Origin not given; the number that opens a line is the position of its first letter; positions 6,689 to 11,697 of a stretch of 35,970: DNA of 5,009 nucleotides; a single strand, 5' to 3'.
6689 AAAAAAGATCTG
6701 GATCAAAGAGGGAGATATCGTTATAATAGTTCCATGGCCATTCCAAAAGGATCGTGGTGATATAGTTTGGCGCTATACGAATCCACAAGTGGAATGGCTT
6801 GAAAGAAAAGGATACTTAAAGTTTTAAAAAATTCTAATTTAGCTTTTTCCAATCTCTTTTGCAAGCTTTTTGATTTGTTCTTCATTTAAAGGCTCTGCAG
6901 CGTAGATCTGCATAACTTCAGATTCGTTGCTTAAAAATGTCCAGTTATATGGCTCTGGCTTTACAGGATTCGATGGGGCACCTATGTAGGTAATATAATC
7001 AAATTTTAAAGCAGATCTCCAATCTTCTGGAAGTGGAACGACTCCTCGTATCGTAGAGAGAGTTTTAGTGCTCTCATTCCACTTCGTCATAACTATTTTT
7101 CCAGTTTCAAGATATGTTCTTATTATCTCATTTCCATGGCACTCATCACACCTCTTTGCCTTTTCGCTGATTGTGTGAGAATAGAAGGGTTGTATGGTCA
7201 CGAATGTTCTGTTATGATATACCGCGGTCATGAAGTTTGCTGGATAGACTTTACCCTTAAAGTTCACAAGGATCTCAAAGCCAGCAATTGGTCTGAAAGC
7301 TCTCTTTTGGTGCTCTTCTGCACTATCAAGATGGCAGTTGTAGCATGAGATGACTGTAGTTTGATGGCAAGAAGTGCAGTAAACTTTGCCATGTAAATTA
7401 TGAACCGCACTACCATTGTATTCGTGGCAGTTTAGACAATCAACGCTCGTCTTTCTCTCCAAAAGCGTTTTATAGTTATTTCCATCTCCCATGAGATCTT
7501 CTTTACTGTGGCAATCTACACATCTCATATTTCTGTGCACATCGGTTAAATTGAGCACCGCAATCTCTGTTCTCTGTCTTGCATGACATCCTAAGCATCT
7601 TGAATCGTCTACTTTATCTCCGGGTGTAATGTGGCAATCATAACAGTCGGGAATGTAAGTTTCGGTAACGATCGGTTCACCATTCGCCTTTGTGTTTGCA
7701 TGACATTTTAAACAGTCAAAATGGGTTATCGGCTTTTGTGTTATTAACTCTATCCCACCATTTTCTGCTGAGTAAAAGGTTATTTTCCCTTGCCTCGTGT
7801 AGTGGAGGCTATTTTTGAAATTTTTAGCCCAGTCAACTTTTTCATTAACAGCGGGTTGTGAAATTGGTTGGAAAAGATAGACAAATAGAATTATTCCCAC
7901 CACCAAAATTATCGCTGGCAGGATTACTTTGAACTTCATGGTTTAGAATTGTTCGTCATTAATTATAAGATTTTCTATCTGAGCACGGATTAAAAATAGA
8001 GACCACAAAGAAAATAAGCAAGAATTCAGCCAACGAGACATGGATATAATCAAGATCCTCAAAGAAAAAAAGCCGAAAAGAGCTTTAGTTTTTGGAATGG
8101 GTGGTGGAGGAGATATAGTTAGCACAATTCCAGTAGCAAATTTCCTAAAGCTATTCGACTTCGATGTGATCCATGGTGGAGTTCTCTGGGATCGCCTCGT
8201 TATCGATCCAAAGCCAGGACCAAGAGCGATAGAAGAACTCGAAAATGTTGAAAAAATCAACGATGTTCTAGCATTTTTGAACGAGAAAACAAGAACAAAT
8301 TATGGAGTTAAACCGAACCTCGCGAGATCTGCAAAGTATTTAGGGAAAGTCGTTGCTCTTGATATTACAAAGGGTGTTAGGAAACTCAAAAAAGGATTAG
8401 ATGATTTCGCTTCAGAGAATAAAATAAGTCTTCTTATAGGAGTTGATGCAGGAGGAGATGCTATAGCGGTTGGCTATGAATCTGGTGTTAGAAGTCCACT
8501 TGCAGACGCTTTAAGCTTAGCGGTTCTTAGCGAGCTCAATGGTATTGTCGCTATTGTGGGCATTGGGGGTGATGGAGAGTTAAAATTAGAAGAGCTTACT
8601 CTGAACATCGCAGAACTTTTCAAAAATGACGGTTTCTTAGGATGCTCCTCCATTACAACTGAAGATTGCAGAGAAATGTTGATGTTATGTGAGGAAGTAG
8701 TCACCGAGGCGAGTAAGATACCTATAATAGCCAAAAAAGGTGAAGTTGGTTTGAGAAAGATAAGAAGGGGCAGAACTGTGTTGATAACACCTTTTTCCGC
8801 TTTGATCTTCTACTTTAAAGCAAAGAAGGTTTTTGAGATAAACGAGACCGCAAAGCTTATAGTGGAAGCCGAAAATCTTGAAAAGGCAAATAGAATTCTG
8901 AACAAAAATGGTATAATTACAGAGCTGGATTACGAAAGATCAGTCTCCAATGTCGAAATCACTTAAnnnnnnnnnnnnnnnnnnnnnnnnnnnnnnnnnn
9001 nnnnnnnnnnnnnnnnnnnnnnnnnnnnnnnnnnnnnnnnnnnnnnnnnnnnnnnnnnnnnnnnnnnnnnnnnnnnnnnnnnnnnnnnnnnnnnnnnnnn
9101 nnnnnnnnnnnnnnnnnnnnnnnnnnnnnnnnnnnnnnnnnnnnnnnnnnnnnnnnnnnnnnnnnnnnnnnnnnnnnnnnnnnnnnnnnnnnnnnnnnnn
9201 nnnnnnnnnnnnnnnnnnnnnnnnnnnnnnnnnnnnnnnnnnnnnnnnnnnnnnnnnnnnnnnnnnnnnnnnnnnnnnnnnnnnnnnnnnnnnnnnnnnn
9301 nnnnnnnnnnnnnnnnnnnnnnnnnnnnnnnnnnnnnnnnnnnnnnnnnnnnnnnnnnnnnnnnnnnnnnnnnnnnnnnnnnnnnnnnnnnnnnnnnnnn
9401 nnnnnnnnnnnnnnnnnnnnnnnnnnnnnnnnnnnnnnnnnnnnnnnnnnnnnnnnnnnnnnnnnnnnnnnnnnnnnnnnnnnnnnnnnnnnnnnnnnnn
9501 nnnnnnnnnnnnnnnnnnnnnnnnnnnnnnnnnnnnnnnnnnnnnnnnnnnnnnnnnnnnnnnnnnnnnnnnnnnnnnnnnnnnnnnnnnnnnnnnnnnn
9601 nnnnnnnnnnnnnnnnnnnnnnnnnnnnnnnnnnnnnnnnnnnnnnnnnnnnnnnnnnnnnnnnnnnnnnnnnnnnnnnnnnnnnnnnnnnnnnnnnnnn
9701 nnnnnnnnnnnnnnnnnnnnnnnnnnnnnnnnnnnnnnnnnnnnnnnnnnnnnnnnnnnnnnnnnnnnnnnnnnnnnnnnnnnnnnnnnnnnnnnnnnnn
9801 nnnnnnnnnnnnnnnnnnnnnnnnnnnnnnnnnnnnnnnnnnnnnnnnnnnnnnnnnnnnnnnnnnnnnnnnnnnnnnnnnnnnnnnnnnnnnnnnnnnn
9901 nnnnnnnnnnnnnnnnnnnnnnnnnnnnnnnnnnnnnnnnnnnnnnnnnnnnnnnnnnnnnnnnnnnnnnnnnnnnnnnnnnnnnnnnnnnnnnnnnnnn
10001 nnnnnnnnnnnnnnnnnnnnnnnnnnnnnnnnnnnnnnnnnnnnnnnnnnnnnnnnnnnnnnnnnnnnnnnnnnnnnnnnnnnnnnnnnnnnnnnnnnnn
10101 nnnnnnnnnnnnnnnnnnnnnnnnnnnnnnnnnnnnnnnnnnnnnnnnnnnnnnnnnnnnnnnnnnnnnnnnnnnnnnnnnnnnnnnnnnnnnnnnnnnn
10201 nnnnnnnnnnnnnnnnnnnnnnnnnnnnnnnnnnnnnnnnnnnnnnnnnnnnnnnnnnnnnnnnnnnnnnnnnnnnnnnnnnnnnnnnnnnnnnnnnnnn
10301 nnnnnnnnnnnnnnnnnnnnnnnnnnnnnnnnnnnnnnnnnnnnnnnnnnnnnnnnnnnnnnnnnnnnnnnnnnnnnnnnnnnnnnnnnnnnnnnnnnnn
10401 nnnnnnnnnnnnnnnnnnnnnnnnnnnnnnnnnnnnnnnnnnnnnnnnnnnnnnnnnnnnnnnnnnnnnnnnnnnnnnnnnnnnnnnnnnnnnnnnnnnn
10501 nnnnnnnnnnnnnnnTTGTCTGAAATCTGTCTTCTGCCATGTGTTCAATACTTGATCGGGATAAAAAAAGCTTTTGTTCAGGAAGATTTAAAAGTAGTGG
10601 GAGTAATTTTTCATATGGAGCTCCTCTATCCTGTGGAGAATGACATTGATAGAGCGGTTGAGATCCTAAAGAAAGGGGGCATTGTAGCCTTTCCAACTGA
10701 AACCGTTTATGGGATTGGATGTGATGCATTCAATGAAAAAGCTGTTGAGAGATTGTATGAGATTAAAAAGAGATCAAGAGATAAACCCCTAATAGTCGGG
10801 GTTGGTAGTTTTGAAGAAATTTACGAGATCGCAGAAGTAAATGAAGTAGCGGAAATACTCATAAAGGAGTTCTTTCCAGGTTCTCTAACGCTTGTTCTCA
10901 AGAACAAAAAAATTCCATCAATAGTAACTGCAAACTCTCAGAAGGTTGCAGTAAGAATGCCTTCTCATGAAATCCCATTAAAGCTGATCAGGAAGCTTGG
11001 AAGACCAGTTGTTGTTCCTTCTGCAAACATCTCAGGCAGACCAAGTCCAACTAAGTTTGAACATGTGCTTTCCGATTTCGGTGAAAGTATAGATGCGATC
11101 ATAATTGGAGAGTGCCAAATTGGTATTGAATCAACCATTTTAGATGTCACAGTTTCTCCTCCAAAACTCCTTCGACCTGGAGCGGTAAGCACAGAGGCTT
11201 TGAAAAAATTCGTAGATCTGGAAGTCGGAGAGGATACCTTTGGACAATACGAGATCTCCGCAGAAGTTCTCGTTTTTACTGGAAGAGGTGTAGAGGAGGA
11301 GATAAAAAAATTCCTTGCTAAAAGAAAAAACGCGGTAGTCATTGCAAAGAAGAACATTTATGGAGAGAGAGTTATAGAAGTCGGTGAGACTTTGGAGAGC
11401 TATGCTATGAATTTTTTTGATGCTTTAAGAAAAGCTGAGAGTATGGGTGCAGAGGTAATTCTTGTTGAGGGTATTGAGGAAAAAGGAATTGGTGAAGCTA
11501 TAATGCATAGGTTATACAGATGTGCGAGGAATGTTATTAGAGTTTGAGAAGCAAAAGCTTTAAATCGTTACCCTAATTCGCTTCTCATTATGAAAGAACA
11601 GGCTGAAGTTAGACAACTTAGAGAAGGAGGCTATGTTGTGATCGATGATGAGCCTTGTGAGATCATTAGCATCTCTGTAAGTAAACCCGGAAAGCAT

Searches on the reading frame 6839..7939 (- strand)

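Call 38: search_protein_families(library=pfam, proteins=[window:6839-7939:-], max_evalue=0.00001)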
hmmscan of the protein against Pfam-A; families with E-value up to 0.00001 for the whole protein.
window:6839-7939:- (366 aa): 1 family
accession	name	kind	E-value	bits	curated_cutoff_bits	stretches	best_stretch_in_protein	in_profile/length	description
PF14522.11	Cytochrome_C7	-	1.5e-08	34.7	24.8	0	135-193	8-67/67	Cytochrome c7 and related cytochrome c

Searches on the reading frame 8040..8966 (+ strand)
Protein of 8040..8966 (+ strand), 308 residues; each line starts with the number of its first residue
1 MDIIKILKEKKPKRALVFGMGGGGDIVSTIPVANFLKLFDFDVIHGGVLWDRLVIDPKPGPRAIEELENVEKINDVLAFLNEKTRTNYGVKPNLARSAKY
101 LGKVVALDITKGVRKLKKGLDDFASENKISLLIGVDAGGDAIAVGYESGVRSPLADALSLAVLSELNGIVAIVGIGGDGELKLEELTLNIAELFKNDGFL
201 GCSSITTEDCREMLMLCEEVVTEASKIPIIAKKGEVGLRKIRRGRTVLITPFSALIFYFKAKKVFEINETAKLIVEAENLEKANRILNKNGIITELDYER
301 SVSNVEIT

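Call 38: search_protein_families(library=pfam, proteins=[window:8040-8966:+], max_evalue=0.00001)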
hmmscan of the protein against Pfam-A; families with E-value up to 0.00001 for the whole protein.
window:8040-8966:+ (308 aa): 1 family
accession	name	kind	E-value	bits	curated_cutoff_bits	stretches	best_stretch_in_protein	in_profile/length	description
PF06626.17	DUF1152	-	4e-97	325.5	27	1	16-302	1-294/295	Protein of unknown function (DUF1152)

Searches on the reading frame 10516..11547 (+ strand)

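Call 38: search_protein_families(library=pfam, proteins=[window:10516-11547:+], max_evalue=0.00001)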
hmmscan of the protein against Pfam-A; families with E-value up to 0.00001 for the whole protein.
window:10516-11547:+ (343 aa): 2 families
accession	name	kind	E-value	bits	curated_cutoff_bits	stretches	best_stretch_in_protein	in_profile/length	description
PF01300.24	Sua5_yciO_yrdC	-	3.4e-63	212.8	25.1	1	49-222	1-178/178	Telomere recombination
PF03481.19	Sua5_C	-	1e-13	52.5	22.9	1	245-337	35-135/136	Threonylcarbamoyl-AMP synthase, C-terminal domain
